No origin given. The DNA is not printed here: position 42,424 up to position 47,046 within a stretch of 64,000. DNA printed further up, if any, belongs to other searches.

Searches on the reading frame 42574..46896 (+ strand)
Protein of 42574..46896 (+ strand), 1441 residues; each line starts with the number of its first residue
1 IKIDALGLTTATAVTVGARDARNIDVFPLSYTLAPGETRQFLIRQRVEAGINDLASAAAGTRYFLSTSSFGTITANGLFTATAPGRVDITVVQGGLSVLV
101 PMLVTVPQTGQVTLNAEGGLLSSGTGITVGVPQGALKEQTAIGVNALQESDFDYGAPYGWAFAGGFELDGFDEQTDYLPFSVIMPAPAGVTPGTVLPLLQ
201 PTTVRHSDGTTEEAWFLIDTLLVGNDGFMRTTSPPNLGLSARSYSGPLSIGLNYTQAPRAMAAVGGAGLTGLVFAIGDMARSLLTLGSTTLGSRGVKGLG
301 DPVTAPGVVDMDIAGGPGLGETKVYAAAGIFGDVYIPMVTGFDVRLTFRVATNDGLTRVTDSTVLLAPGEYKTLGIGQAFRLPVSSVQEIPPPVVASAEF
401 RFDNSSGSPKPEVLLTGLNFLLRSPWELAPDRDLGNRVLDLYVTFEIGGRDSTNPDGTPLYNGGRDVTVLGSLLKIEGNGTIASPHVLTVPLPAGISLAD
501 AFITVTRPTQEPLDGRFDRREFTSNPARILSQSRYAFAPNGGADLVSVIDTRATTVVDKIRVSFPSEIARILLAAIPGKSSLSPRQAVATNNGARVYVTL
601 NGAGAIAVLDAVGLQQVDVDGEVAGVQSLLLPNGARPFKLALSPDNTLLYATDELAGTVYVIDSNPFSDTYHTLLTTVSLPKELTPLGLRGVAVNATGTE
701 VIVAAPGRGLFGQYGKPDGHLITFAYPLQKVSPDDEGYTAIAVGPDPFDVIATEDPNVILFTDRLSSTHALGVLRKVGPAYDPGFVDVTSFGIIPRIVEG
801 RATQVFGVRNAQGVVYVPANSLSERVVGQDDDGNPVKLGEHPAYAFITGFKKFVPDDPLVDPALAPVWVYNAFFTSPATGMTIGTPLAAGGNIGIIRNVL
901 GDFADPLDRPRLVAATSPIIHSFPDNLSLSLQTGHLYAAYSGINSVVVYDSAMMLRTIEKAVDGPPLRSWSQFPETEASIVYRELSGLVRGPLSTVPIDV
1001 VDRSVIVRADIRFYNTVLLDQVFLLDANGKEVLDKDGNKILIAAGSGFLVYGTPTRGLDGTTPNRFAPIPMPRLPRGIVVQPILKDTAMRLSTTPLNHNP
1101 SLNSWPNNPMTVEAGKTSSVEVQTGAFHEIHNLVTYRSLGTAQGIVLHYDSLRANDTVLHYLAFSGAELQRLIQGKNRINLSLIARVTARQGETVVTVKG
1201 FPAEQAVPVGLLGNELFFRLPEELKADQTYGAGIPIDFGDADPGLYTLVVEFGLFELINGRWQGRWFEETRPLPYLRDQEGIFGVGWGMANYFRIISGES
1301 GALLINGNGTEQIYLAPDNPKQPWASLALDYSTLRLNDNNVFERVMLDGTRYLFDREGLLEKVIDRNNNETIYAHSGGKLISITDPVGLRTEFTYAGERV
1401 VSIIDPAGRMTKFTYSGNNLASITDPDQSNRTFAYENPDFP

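Call 78: search_protein_families(library=pfam, proteins=[window:42574-46896:+], max_evalue=1)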
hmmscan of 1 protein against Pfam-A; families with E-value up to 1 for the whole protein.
window:42574-46896:+ (1441 aa): 4 families
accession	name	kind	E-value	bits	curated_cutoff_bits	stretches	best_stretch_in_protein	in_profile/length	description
PF05593.20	RHS_repeat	-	5.2e-09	36.7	22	2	1378-1409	5-37/38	RHS Repeat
PF02368.24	Big_2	-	0.0052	17.1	22.8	1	60-94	35-69/79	Bacterial Ig-like domain (group 2)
PF08450.18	SGL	-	0.044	13.8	26.3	1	596-721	99-216/246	SMP-30/Gluconolactonase/LRE-like region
PF10282.15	Lactonase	-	0.22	11.1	21.7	1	617-687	172-243/344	Lactonase, 7-bladed beta-propeller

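Call 79: search_protein_families(library=ncbifam, proteins=[window:42574-46896:+], max_evalue=1)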
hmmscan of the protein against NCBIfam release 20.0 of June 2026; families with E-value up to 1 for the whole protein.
window:42574-46896:+ (1441 aa): 5 families
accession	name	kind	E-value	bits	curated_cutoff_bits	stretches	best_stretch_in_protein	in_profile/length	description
TIGR02276.1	beta_rpt_yvtn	repeat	1.6e-06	28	27.85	2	644-664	1-21/42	beta-propeller repeat protein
TIGR03866.1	PQQ_ABC_repeats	subfamily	0.00011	21.4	287.3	1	545-664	190-288/310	PQQ-dependent catabolism-associated beta-propeller protein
NF052280.1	7_blade_YncE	equivalog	0.0028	16.5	400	1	632-704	72-144/338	7-bladed beta-propeller protein YncE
TIGR01643.1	YD_repeat_2x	repeat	0.0099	16.4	15.8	0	1378-1414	5-42/42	YD repeat-containing protein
NF008258.1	PRK11028.1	equivalog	0.18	10.8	370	1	627-683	168-224/330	6-phosphogluconolactonase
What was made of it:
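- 44206..44736 (+): YVTN-type beta-propeller upstream of the B shell. There are also weak SGL/Lactonase Pfam hits (calls 78, 79).
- On Bacterial teneurin-like protein (FN-plug + NHL + YD-shell superfold): There is no NHL hit (calls 78, 79).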
